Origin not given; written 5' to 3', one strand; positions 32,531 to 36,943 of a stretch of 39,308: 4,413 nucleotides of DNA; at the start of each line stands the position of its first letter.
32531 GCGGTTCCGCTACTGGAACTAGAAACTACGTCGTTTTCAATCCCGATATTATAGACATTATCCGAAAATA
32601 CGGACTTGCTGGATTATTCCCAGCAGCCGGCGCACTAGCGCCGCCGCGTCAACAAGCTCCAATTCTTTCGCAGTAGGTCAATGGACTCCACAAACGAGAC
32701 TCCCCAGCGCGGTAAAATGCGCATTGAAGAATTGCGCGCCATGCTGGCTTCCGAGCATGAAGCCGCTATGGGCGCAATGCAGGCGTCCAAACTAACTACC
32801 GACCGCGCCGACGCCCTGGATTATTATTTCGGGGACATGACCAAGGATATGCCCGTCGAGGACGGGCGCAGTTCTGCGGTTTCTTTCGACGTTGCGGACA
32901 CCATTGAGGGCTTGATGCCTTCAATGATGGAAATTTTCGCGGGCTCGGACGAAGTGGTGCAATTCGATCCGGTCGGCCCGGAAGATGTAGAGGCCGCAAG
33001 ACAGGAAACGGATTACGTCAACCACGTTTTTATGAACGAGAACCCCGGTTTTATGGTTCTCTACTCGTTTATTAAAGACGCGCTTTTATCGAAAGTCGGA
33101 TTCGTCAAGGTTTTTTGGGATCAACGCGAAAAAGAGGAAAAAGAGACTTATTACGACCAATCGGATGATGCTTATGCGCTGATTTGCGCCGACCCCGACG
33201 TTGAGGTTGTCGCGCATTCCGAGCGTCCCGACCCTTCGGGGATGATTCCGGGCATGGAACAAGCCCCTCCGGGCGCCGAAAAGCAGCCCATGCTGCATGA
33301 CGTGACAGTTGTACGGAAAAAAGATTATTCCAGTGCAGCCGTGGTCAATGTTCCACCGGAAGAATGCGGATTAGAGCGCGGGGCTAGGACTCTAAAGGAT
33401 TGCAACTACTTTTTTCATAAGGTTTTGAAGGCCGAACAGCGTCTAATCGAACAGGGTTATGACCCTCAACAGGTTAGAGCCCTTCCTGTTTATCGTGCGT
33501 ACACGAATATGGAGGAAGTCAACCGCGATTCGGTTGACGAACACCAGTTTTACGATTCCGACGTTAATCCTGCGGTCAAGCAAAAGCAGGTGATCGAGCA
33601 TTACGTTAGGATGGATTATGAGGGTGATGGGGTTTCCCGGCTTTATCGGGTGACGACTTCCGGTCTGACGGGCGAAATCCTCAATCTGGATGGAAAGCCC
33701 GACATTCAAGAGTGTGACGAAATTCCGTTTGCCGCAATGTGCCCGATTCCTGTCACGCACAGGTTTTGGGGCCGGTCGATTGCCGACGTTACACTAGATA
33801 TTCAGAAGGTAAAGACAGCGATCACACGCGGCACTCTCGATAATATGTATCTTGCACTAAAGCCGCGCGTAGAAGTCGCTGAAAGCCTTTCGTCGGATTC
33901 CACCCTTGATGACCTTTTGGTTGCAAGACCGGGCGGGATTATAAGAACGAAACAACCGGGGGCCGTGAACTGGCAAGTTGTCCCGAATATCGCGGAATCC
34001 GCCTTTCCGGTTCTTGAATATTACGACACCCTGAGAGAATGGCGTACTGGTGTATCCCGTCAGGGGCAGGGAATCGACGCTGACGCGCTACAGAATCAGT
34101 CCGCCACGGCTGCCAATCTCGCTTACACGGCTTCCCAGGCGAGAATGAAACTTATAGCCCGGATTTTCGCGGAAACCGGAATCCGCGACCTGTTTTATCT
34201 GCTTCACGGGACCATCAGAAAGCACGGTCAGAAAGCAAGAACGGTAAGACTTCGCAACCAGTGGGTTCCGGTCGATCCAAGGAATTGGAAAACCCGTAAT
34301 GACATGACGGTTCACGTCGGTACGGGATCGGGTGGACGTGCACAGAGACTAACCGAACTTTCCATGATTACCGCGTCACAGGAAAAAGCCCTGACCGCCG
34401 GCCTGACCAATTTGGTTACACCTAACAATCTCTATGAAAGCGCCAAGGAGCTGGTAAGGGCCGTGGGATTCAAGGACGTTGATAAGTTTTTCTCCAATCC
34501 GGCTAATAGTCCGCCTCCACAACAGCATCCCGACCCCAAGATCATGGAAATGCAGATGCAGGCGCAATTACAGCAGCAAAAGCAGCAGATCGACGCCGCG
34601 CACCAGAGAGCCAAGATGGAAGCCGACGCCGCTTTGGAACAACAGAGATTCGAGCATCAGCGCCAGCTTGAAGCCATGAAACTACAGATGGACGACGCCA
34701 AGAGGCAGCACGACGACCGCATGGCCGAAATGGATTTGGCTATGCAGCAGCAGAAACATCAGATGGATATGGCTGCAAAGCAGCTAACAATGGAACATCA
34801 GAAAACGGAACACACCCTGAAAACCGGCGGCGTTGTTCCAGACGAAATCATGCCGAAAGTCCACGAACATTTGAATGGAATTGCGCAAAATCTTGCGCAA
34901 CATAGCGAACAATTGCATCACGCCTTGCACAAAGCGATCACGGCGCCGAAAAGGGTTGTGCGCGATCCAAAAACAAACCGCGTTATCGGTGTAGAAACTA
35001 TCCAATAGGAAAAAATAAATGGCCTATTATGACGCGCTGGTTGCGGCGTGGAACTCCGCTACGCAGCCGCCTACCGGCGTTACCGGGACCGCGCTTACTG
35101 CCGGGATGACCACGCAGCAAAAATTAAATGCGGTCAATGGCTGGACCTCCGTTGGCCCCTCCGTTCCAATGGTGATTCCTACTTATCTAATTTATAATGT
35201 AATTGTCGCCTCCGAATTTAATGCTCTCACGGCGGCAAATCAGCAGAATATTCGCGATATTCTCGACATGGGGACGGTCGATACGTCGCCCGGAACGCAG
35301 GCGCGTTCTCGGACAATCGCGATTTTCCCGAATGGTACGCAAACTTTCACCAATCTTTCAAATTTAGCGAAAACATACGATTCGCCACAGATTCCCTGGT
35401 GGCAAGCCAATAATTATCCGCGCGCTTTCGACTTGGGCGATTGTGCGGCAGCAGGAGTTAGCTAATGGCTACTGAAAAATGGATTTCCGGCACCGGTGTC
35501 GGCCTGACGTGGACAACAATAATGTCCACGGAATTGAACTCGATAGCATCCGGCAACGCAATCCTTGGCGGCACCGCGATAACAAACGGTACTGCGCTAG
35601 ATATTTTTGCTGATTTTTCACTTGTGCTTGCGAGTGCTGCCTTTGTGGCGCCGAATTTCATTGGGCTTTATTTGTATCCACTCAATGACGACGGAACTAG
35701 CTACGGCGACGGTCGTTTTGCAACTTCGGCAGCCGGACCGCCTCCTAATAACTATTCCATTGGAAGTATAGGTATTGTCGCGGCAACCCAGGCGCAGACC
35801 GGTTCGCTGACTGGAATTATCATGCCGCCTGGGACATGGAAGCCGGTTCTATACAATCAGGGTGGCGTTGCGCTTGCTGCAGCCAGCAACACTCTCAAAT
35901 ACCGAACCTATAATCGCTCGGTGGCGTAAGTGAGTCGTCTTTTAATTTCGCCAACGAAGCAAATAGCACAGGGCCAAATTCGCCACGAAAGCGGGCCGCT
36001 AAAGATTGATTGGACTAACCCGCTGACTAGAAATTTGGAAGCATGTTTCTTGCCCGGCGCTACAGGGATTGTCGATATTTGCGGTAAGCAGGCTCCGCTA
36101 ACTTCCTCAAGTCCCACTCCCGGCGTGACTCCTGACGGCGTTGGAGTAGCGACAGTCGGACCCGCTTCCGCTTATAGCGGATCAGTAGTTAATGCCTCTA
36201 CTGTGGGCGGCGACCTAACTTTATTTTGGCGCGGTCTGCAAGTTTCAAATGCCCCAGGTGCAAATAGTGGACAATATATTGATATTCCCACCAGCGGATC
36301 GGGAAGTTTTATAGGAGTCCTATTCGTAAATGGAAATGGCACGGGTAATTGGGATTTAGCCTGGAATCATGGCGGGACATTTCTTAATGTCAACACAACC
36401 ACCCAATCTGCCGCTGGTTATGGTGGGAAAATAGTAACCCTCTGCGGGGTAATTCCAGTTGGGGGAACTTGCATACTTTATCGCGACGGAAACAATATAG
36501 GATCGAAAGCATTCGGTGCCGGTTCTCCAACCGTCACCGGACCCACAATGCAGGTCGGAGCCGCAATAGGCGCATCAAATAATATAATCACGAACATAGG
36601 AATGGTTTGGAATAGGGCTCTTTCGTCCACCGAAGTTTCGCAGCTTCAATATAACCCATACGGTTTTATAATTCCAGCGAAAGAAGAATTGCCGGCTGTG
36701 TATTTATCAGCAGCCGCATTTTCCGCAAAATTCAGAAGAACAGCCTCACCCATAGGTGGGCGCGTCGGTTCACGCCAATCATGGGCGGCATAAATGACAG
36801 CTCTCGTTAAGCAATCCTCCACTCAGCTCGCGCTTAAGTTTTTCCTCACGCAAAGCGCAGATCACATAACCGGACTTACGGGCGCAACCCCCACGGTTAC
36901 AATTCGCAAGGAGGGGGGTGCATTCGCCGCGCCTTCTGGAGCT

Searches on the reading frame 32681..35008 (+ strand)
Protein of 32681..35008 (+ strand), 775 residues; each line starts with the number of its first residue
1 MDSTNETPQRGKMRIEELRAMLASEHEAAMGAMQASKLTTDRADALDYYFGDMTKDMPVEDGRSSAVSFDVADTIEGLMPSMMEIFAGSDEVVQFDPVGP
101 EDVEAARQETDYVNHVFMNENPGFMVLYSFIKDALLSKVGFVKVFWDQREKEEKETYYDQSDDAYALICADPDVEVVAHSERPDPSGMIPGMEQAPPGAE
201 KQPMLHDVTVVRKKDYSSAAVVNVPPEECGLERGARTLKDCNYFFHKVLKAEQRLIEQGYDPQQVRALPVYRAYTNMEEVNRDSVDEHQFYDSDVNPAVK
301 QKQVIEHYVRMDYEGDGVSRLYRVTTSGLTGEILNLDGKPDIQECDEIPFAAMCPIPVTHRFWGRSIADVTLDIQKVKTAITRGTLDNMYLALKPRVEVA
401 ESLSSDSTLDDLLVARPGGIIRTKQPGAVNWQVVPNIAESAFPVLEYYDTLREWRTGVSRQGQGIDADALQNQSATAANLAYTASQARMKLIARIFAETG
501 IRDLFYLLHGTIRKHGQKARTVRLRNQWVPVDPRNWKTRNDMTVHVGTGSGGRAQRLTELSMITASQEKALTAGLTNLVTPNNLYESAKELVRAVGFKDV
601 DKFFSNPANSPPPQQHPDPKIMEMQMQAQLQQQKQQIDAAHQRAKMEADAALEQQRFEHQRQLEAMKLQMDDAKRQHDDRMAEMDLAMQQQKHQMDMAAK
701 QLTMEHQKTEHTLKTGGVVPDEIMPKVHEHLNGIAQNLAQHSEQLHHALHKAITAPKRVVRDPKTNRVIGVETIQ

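Call 3: search_protein_families(library=pfam, proteins=[window:32681-35008:+], max_evalue=1)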
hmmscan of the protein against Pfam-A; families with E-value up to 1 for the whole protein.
window:32681-35008:+ (775 aa): 2 families
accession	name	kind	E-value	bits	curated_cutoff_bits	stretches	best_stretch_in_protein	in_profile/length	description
PF23899.1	SU10_portal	-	1.5e-195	651.5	30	1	19-637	2-592/593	Phage SU10 portal protein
PF02601.20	Exonuc_VII_L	-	0.75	9.6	35.9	0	622-741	156-269/315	Exonuclease VII, large subunit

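Call 4: search_protein_families(library=phrogs, proteins=[window:32681-35008:+], max_evalue=0.01)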
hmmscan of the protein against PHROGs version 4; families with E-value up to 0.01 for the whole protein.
window:32681-35008:+ (775 aa): 3 families
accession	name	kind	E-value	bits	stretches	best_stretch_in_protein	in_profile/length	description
phrog_1216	-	head and packaging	3.2e-169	565.8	1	12-711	10-709/714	portal protein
phrog_332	-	connector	1.7e-09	37.6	1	75-655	69-545/560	head-tail adaptor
phrog_156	-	head and packaging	9.8e-08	31.8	1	364-709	310-670/681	portal protein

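Call 40: search_dna_similar(query=window:32681-35005:+, collection=phages, mode=protein, max_evalue=1e-20, max_rows=25)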
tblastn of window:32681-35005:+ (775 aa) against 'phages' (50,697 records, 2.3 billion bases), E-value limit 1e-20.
Records with a match: 292; places in all: 294; records where one place covers at least 80% of the query: 119.
Best place of each record, by identity: <60% 292.
By first word of the organism name: Pseudomonas 105; Escherichia 94; Vibrio 19; Aeromonas 11; Proteus 8; Sulfitobacter 7; Salmonella 7; Caudoviricetes 6; Rhizobium 5; Cronobacter 5; and 17 more.
By host as written in the record: Escherichia coli 52; Pseudomonas aeruginosa 39; - 25; Pseudomonas aeruginosa PAO1 16; Aeromonas hydrophila 9; Pseudomonas sp. 7; Vibrio parahaemolyticus 7; Sulfitobacter sp. CB2047 6; and 86 more.
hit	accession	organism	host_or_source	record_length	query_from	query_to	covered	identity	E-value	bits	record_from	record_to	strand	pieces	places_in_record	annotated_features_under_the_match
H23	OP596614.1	Bradyrhizobium phage ppBeUSDA76-2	Bradyrhizobium elkanii USDA 76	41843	11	612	75%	57.5%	0e+0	691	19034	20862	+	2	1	hypothetical protein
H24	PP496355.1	Microcystis phage Mvi-Yong1342-1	Microcystis viridis FACHB-1342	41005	1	705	91%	41.0%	1e-145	478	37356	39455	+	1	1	portal protein (x2)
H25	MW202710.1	Caudoviricetes sp.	Manatee Spring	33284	18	723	91%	33.2%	2e-104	358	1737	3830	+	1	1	head to tail connecting protein | sip4 zipper protein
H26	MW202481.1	Caudoviricetes sp.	Manatee Spring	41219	13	746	95%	30.6%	2e-97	338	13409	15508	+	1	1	head to tail connecting protein | hypothetical protein | large subunit terminase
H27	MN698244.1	Pelagibacter phage HTVC106P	Candidatus Pelagibacter sp. HTCC7211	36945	17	607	76%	37.5%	3e-118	399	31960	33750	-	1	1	hypothetical protein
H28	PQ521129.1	Photobacterium phage PhCF1.2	Photobacterium ganghwense CF1.2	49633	35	712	87%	31.8%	3e-86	305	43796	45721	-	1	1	portal protein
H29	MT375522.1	Methylophilales phage Venkman EXVC282S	Methylophilales bacterium H5P1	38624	17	687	87%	31.6%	7e-100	345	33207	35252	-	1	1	portal protein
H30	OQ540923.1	Microcystis phage MJing1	Microcystis sp.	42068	38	709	87%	31.3%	2e-79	285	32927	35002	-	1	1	hypothetical protein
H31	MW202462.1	Caudoviricetes sp.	Manatee Spring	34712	16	604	76%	35.5%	8e-105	359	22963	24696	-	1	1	head to tail connecting protein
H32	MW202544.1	Bacteriophage sp.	Manatee Spring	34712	16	604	76%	35.5%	8e-105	359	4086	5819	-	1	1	head to tail connecting protein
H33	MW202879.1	Caudoviricetes sp.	Manatee Spring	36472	17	620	78%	34.1%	2e-92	323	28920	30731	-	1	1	head to tail connecting protein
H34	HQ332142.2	Sulfitobacter phage pCB2047-A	Sulfitobacter sp. CB2047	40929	35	708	87%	30.4%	5e-69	254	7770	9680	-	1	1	portal protein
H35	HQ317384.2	Sulfitobacter phage pCB2047-C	Sulfitobacter sp. CB2047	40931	35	708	87%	30.4%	5e-69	254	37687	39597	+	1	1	portal protein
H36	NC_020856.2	Sulfitobacter phage pCB2047-C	Sulfitobacter sp. CB2047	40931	35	708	87%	30.4%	5e-69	254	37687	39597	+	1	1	portal protein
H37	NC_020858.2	Sulfitobacter phage pCB2047-A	Sulfitobacter sp. CB2047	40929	35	708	87%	30.4%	5e-69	254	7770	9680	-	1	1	portal protein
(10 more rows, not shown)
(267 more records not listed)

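Call 42: get_annotated_region(hit=H23, flank=5000)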
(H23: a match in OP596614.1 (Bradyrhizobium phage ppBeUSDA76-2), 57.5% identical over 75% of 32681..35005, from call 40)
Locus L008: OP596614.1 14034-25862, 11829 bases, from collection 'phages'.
description: Bradyrhizobium phage ppBeUSDA76-2, complete genome.
organism: Bradyrhizobium phage ppBeUSDA76-2 (NCBI taxid 3003364)
taxonomy: Viruses; Duplodnaviria; Heunggongvirae; Uroviricota; Caudoviricetes
host: Bradyrhizobium elkanii USDA 76; source: -; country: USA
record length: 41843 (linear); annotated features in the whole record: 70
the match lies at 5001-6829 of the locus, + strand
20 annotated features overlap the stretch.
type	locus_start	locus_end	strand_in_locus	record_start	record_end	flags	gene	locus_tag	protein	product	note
CDS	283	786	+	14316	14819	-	-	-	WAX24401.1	hypothetical protein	-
CDS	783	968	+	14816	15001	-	-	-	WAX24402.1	hypothetical protein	-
CDS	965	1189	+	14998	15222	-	-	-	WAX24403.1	hypothetical protein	-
CDS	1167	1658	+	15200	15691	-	-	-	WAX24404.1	GIY-YIG nuclease family protein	-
CDS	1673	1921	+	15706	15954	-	-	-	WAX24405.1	DUF2312 domain-containing protein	-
CDS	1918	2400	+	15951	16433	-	-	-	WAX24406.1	DUF1376 domain-containing protein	-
CDS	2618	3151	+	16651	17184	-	-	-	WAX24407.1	hypothetical protein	-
CDS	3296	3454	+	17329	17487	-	-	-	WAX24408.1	hypothetical protein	-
CDS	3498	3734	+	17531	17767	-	-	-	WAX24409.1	hypothetical protein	-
CDS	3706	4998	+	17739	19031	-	-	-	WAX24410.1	terminase large subunit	PBSX family phage terminase large subunit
CDS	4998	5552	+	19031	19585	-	-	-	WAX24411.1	hypothetical protein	-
CDS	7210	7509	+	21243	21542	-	-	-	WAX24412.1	hypothetical protein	-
CDS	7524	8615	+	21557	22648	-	-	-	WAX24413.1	hypothetical protein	-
CDS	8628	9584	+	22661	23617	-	-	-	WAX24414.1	DUF5309 domain-containing protein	-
CDS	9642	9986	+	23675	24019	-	-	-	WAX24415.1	hypothetical protein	-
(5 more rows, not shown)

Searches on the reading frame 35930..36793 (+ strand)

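Call 14: search_protein_families(library=phrogs, proteins=[window:35930-36793:+], max_evalue=0.001)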
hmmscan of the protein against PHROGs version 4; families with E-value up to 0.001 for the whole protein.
window:35930-36793:+ (287 aa): 0 families

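Call 91: search_protein_families(library=pfam, proteins=[window:35930-36793:+], max_evalue=0.01)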
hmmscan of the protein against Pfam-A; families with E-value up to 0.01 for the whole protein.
window:35930-36793:+ (287 aa): 1 family
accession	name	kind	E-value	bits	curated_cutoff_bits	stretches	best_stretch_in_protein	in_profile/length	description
PF13385.13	Laminin_G_3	-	7.1e-06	26.7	27.6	1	112-237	33-151/151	Concanavalin A-like lectin/glucanases superfamily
